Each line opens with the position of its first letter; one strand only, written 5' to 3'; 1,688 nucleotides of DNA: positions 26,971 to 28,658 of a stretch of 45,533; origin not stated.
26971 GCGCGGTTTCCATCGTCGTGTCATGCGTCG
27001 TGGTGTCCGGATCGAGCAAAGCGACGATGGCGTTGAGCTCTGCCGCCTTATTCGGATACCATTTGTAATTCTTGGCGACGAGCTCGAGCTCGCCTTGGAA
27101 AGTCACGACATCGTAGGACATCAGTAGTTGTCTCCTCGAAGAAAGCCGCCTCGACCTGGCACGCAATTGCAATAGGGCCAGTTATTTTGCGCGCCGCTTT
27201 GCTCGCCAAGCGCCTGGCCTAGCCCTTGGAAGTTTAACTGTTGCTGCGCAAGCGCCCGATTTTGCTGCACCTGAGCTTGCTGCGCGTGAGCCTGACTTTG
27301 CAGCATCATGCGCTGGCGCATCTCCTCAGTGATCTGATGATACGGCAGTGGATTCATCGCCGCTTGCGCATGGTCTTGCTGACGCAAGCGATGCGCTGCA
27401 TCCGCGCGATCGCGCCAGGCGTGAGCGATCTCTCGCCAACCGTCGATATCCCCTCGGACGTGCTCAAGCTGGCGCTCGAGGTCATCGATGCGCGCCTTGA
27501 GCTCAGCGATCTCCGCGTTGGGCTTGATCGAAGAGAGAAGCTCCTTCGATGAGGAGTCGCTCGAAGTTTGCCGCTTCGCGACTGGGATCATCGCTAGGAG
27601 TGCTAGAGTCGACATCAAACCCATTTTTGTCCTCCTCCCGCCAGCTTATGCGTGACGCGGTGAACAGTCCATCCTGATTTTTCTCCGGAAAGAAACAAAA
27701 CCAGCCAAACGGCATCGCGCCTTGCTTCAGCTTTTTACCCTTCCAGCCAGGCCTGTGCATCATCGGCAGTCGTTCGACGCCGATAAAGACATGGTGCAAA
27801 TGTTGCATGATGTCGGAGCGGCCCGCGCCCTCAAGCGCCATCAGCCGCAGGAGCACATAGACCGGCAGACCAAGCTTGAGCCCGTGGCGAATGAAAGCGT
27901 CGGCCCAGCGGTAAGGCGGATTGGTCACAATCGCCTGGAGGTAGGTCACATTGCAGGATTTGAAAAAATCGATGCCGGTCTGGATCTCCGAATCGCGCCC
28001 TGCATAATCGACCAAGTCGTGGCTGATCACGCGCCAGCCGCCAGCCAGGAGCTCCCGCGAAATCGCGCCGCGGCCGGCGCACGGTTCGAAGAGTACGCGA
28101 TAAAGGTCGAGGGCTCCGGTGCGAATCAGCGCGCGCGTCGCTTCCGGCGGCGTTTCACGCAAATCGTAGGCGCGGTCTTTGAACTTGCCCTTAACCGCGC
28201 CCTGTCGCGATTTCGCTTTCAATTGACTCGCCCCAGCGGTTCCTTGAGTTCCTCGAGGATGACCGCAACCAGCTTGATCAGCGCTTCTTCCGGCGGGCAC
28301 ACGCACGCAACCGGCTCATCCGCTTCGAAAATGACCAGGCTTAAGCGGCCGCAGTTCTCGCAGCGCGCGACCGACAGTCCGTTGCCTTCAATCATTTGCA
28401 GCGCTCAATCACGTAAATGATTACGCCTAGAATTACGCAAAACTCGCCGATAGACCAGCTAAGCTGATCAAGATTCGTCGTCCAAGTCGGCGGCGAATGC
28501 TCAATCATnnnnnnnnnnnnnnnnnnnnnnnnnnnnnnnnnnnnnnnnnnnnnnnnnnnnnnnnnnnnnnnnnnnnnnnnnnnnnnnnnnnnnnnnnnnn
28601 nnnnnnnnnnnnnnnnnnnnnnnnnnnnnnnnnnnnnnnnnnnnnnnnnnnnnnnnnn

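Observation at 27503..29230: Compact DpdA-like transglycosylase / two micro-ORFs / NPPY methyltransferase module in a genome with no recognisable precursor-synthesis genes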

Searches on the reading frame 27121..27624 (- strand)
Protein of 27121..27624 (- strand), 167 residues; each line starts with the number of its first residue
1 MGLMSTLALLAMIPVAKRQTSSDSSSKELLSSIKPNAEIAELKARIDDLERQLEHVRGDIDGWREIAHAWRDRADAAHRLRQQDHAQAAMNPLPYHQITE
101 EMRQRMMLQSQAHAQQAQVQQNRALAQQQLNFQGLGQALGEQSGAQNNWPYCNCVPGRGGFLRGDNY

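Call 3: search_protein_families(library=pfam, proteins=[window:27121-27624:-], max_evalue=1)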
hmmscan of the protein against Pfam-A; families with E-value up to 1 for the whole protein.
window:27121-27624:- (167 aa): 10 families
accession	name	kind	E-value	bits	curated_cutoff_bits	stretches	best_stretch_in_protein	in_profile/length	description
PF04508.17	Pox_A_type_inc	-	0.0011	19.1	21.4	1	38-54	2-18/23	Viral A-type inclusion protein repeat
PF08663.15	HalX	-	0.0035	18.2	23.2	1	36-62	34-60/68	HalX domain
PF23991.1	DUF7310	-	0.013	16.5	40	1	36-77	36-77/83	Coiled-coil region of unknown function (DUF7310)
PF12325.13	TMF_TATA_bd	-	0.05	14.2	29.1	1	16-57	36-77/115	TATA element modulatory factor 1 TATA binding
PF13600.11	DUF4140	-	0.075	13.9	27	1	22-64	50-92/98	N-terminal domain of unknown function (DUF4140)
PF00038.26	Filament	-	0.15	12.1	40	1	36-127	53-141/313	Intermediate filament protein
PF25481.1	Nucleoprot-TPR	-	0.29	11.6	27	1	36-65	46-75/80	Nucleoprotein TPR-like domain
PF06424.17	PRP1_N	-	0.33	11.8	22.4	0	95-142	80-127/144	PRP1 splicing factor, N-terminal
PF04977.20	DivIC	-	0.6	10.4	28.9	0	36-61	30-55/80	Septum formation initiator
PF14362.11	DUF4407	-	0.74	9.5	31.3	0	32-129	131-215/297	Domain of unknown function (DUF4407)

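Call 4: search_protein_families(library=phrogs, proteins=[window:27121-27624:-], max_evalue=0.01)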
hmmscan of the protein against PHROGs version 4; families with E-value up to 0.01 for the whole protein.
window:27121-27624:- (167 aa): 0 families

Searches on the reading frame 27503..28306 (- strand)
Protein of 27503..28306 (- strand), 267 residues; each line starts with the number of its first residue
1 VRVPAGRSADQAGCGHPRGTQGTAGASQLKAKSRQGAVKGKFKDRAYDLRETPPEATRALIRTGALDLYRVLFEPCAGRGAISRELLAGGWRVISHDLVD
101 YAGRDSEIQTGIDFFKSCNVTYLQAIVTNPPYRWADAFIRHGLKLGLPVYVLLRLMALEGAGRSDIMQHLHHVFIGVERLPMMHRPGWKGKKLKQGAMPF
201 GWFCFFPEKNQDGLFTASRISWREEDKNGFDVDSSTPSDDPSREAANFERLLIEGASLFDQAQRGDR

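Call 3: search_protein_families(library=pfam, proteins=[window:27503-28306:-], max_evalue=1)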
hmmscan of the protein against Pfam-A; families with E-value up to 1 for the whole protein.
window:27503-28306:- (267 aa): 0 families

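Call 4: search_protein_families(library=phrogs, proteins=[window:27503-28306:-], max_evalue=0.01)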
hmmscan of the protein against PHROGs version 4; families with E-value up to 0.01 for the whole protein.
window:27503-28306:- (267 aa): 1 family
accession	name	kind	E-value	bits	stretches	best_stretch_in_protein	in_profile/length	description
phrog_799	-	other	1.3e-36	127.8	1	23-227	188-386/458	DNA methyltransferase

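Call 14: search_solved_structures(query=window:27503-28222:-, max_evalue=1, show_alignments=2)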
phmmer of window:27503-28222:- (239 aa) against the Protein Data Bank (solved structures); distinct sequences matched with E-value up to 1: 2.
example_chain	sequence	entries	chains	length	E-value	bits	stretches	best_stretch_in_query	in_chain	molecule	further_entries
2lrj_A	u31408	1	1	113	0.44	12.9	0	155-210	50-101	Staphyloxanthin biosynthesis protein, putative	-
1hkh_A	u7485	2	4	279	0.56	12.6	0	55-87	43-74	GAMMA LACTAMASE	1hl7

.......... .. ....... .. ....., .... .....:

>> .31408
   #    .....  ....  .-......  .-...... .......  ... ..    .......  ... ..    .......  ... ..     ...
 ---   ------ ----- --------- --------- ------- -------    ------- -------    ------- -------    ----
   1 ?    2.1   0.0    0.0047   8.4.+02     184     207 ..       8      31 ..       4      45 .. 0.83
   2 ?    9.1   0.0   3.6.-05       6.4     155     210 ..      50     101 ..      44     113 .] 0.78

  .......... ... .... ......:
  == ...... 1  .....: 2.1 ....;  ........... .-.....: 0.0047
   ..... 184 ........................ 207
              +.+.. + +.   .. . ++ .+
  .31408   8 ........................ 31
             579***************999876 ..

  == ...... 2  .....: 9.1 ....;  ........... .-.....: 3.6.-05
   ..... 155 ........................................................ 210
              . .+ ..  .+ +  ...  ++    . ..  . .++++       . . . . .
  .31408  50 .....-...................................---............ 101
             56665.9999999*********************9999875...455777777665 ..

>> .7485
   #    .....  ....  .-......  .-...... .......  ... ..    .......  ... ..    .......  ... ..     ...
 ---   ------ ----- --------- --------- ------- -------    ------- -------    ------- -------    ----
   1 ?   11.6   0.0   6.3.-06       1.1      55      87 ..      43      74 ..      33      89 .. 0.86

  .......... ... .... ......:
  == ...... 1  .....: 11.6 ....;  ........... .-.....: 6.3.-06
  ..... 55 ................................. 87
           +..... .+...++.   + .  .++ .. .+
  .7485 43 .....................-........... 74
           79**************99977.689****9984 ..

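Call 39: find_homologous_proteins(query=window:27503-28222:-, max_evalue=0.00001)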
Query window:27503-28222:- (239 aa): 518 proteins with E <= 0.00001 among 1178 candidates; the best 120 are listed.
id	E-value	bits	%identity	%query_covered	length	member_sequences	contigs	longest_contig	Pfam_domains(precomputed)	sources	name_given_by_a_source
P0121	2.3e-161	553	100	100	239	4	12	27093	-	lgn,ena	-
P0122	1.8e-130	451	89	92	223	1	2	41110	-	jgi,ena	jgi:hypothetical protein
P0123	8.0e-126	436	82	95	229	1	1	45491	-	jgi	jgi:hypothetical protein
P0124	2.9e-124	431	79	98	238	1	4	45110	-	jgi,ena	jgi:hypothetical protein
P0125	1.1e-119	416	84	90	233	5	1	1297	-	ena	-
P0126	6.0e-118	410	82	90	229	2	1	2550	-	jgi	jgi:hypothetical protein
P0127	2.4e-117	408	77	100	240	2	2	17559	-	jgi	jgi:hypothetical protein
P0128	2.4e-117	408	81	90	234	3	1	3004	-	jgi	jgi:hypothetical protein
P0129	6.2e-117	407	82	90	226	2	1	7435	-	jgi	jgi:hypothetical protein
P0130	2.6e-116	405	80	92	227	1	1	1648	-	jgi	jgi:hypothetical protein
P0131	3.4e-116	405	78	96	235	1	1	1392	-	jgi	jgi:hypothetical protein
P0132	9.4e-115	400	82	87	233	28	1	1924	-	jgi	jgi:hypothetical protein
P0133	4.2e-114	398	78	92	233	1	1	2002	-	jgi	jgi:hypothetical protein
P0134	7.5e-114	397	78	91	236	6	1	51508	-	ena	-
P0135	2.6e-113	395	82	87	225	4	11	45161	-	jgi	jgi:hypothetical protein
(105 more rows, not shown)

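Call 40: find_encoding_contigs(protein=P0122, flank=5000, max_places=2)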
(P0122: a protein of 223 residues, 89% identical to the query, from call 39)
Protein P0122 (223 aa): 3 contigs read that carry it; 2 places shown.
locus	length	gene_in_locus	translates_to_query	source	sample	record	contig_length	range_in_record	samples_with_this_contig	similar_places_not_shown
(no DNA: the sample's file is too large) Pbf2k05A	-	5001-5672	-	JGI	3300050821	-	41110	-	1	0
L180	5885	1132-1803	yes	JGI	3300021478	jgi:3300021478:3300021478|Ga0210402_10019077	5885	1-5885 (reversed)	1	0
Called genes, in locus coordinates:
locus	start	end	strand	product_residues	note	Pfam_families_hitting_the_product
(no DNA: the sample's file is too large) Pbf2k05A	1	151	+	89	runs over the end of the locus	-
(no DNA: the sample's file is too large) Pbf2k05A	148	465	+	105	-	-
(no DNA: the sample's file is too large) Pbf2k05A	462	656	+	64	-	-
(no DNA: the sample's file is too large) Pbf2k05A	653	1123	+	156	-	-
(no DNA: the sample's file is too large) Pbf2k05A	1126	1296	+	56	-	-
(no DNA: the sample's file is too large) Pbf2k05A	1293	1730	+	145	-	-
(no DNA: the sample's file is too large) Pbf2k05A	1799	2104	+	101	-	-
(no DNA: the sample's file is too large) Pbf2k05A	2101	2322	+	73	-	-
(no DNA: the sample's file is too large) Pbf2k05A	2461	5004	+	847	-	PF19263:DUF5906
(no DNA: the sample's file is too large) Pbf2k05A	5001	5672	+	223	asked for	-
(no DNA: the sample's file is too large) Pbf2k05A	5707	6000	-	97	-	-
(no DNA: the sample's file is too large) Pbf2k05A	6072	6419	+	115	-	-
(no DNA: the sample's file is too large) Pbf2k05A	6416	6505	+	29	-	-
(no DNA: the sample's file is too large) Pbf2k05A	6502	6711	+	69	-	-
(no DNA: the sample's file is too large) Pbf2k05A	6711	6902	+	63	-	-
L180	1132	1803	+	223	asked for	-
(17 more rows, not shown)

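Call 41: find_encoding_contigs(protein=P0123, flank=5000, max_places=2)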
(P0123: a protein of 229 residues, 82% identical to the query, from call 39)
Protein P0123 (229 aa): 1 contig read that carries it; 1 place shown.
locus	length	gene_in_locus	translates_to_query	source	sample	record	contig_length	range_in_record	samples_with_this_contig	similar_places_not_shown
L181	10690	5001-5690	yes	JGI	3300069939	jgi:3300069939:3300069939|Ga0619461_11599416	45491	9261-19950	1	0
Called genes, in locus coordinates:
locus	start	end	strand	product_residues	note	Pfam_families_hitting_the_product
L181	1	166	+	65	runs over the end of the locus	PF13443:HTH_26 (weak), PF01381:HTH_3, PF13560:HTH_31 (weak)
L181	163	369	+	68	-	-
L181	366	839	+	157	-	-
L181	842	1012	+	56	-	-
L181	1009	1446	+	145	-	-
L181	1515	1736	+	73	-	-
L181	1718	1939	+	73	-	-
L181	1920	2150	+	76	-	-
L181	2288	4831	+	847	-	PF19263:DUF5906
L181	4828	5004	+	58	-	-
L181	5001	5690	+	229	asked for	-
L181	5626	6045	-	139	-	-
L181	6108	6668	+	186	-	-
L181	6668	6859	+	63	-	-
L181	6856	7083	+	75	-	-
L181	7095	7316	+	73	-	-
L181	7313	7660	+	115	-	-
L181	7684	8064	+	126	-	-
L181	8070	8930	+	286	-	-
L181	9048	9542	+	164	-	PF23984:DUF7307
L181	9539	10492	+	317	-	PF23977:Pam3_Gp34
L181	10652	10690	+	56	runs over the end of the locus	-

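Call 42: find_encoding_contigs(protein=P0124, flank=5000, max_places=2)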
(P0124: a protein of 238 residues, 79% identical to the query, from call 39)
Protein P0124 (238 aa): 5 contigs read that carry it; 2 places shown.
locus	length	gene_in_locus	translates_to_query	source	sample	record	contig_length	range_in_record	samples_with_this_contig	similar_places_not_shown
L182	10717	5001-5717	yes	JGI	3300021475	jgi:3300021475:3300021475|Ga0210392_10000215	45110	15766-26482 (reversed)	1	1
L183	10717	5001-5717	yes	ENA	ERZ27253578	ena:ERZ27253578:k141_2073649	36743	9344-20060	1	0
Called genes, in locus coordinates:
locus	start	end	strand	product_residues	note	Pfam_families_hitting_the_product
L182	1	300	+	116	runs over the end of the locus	-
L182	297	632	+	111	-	-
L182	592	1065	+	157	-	-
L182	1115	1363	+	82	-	-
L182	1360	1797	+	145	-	-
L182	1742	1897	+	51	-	-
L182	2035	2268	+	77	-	-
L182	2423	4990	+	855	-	PF19263:DUF5906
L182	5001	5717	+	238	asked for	-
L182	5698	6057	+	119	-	-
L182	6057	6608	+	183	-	-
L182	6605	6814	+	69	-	-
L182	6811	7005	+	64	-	PF26916:DUF8275 (weak)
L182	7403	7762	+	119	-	-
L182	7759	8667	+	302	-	-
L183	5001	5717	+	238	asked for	-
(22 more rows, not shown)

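Call 69: search_solved_structures(query=A5, max_evalue=1, show_alignments=1)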
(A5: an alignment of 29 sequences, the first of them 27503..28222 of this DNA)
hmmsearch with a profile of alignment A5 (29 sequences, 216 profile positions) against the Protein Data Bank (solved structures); distinct sequences matched with E-value up to 1: 5.
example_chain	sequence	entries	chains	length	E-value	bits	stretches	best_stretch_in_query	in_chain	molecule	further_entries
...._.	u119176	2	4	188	0.18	14.1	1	127-181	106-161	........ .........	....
7asb_A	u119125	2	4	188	0.18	14.1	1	127-181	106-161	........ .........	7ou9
5k8z_A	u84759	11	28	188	0.18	14.1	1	127-181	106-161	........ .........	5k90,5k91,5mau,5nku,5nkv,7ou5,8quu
7oua_A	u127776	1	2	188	0.67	12.2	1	127-181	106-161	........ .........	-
3q87_B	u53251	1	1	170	0.78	12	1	46-118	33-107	N6 adenine specific DNA methylase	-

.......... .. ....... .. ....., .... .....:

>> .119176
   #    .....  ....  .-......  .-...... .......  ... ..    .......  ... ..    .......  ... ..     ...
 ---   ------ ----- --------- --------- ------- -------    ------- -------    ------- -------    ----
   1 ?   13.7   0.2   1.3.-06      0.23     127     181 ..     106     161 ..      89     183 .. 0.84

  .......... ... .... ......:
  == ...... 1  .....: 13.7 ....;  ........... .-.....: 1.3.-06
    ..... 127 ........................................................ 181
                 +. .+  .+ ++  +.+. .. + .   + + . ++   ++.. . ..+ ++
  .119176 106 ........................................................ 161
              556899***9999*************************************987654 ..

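Call 92: search_protein_families(library=ncbifam, proteins=[window:27503-28222:-], max_evalue=0.01)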
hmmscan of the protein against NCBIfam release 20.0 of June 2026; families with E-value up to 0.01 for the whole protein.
window:27503-28222:- (239 aa): 0 families

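Call 93: predict_structure(alignment_id=A5)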
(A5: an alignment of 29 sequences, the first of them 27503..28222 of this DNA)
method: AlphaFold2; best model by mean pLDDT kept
length: 239 residues; sequences in the alignment: 29
mean_pLDDT: 78.6   pTM: 0.75
mean pLDDT of the five models: 78.6, 76.1, 74.3, 73.6, 73.2
residues with pLDDT >= 90: 105; 70-90: 48; 50-70: 68; < 50: 18
segments of 3 or more residues with pLDDT < 50: 1-8
pLDDT, mean of each block of 10 residues (from residue 1): 45 59 85 96 95 95 96 90 88 93 91 96 89 80 92 61 55 94 90 72 51 57 60 53
secondary structure, 60 per line:
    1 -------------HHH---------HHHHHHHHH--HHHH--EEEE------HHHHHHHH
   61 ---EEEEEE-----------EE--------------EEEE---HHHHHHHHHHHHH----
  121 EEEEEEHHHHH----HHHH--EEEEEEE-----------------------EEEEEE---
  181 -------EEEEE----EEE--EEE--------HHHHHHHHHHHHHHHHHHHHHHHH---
elements in order: H26-34 H37-40 E43-46 H53-60 E64-69 E97-100 H104-116 E121-126 H127-131 H136-139 E142-148 E172-177 E188-192 E197-199 E202-204 H213-236

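Call 95: fold_search(model_id=the predicted structure, library=pdb)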
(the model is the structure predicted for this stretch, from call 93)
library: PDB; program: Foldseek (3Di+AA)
matches with E <= 10: 1754; with E <= 0.001: 48
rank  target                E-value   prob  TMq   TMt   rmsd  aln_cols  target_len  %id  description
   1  2np6_A                9.0e-07  1.00  0.48  0.31   5.0       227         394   14  Crystal structure of the adenine-specific DNA methyltransferase M.TaqI complexed with the cofactor analog AETA and a 1 (released 2007-11-13)
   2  1aqi_A                3.4e-06  1.00  0.48  0.32   4.6       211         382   13  STRUCTURE OF ADENINE-N6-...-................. TAQI (released 1997-02-12)
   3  2ibs_A                3.4e-06  1.00  0.45  0.30   5.3       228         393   13  Crystal structure of the adenine-specific DNA methyltransferase M.TaqI complexed with the cofactor analog AETA and a 1 (released 2007-05-29)
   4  7vru_A                3.6e-06  1.00  0.45  0.25   9.1       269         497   12  Crystal structure of PacII_M1M2S-DNA-SAH complex (released 2022-11-30)
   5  1aqj_B                4.1e-06  1.00  0.50  0.33   4.8       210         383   15  STRUCTURE OF ADENINE-N6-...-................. TAQI (released 1997-02-12)
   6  1g38_A                4.9e-06  1.00  0.47  0.31   5.1       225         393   14  ADENINE-SPECIFIC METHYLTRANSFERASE M. TAQ I/DNA COMPLEX (released 2001-03-05)
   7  2jg3_A                5.6e-06  1.00  0.48  0.32   4.7       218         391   12  MtaqI with BAZ (released 2007-08-07)
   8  2okc_A                9.2e-06  1.00  0.46  0.28   9.8       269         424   14  Crystal structure of Type I restriction enzyme StySJI M protein (NP_813429.1) from Bacteroides thetaiotaomicron VPI-54 (released 2007-01-30)
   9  7lni_C                1.7e-05  1.00  0.48  0.24   6.5       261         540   10  SeMet CamA Adenine Methyltransferase Complexed to Cognate Substrate DNA (released 2021-05-19)
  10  7wm5                  2.2e-05  1.00  0.45  0.50   5.3       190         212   10  Crystal structure of apo TrmM from Mycoplasma capricolum (released 2022-06-29)
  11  7wm6_A                2.7e-05  1.00  0.46  0.46   5.6       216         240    8  Crystal structure of SAH-bound TrmM from Mycoplasma capricolum (released 2022-06-29)
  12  7wm6_B                6.4e-05  1.00  0.45  0.54   5.4       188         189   10  Crystal structure of SAH-bound TrmM from Mycoplasma capricolum (released 2022-06-29)
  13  5e71                  9.3e-05  1.00  0.42  0.33   5.0       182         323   16  Crystal structure of the archaeal tRNA m2G/m22G10 methyltransferase (aTrm11) from Thermococcus kodakarensis (released 2016-07-06)
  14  7v2q_W                9.9e-05  1.00  0.44  0.41   5.4       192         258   14  T.thermophilus 30S ribosome with KsgA, class K6 (released 2022-04-06)
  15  9n78_NL               9.9e-05  1.00  0.42  0.38   6.3       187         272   14  SSU processome maturation and disassembly, State L (released 2025-11-05)
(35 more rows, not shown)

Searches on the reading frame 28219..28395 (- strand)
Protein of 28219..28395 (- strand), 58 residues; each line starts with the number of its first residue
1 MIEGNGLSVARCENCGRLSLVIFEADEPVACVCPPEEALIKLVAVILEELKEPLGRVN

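Call 3: search_protein_families(library=pfam, proteins=[window:28219-28395:-], max_evalue=1)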
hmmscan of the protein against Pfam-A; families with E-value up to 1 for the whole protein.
window:28219-28395:- (58 aa): 1 family
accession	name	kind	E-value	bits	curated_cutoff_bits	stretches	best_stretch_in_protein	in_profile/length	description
PF02591.20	Zn_ribbon_9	-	0.046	14.3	29.1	1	9-18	23-32/33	C4-type zinc ribbon domain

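Call 4: search_protein_families(library=phrogs, proteins=[window:28219-28395:-], max_evalue=0.01)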
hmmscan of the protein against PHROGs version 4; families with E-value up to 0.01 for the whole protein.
window:28219-28395:- (58 aa): 0 families

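Call 84: search_protein_representatives(protein=window:28219-28395:-)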
Query: 58 residues. Proteins with E-value up to 0.001 (for the whole library): 10; up to 1e-10: 1; up to 1e-30: 0. The best 10 are listed.
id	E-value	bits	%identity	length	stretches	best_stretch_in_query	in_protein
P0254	2.7e-25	102.5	83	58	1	1-58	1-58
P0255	3.0e-10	55.4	58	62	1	3-50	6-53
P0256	1.2e-09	53.6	54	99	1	3-50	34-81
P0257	1.4e-09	53.3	51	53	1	8-52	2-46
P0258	1.1e-08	50.5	51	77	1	2-50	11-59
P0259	2.0e-07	46.6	50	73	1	3-50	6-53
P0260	1.2e-05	41.0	57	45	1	2-36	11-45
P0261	6.3e-05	38.8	35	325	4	3-29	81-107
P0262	9.9e-05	38.2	28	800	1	5-51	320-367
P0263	6.0e-04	35.7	42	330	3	3-28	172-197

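Call 92: search_protein_families(library=ncbifam, proteins=[window:28219-28395:-], max_evalue=0.01)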
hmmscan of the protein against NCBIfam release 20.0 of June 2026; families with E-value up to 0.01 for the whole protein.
window:28219-28395:- (58 aa): 0 families

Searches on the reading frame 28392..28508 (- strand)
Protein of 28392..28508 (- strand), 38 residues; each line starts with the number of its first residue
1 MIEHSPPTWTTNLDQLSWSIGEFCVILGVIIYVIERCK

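Call 3: search_protein_families(library=pfam, proteins=[window:28392-28508:-], max_evalue=1)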
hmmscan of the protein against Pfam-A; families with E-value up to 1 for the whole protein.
window:28392-28508:- (38 aa): 0 families

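Call 4: search_protein_families(library=phrogs, proteins=[window:28392-28508:-], max_evalue=0.01)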
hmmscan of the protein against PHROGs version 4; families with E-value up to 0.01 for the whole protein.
window:28392-28508:- (38 aa): 0 families

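Call 28: find_related_loci(query=A4, collection=viral_contigs, flank=5000)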
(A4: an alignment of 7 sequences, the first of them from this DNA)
Query A4 (38 aa) in viral_contigs; peptide patterns used: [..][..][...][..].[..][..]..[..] (x = any residue, [..] = any of these).
16 stretches matched a pattern; 3 encode a relative of the query (tblastn E <= 1e-3); 3 distinct loci.
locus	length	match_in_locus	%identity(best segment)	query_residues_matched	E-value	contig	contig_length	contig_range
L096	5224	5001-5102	71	1-35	3e-14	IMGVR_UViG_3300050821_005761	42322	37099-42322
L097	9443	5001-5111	68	1-38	4e-14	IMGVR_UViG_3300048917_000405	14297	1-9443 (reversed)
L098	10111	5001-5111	50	1-38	6e-10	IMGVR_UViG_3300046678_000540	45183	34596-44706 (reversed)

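Call 92: search_protein_families(library=ncbifam, proteins=[window:28392-28508:-], max_evalue=0.01)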
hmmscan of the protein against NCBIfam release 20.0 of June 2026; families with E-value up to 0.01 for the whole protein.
window:28392-28508:- (38 aa): 0 families
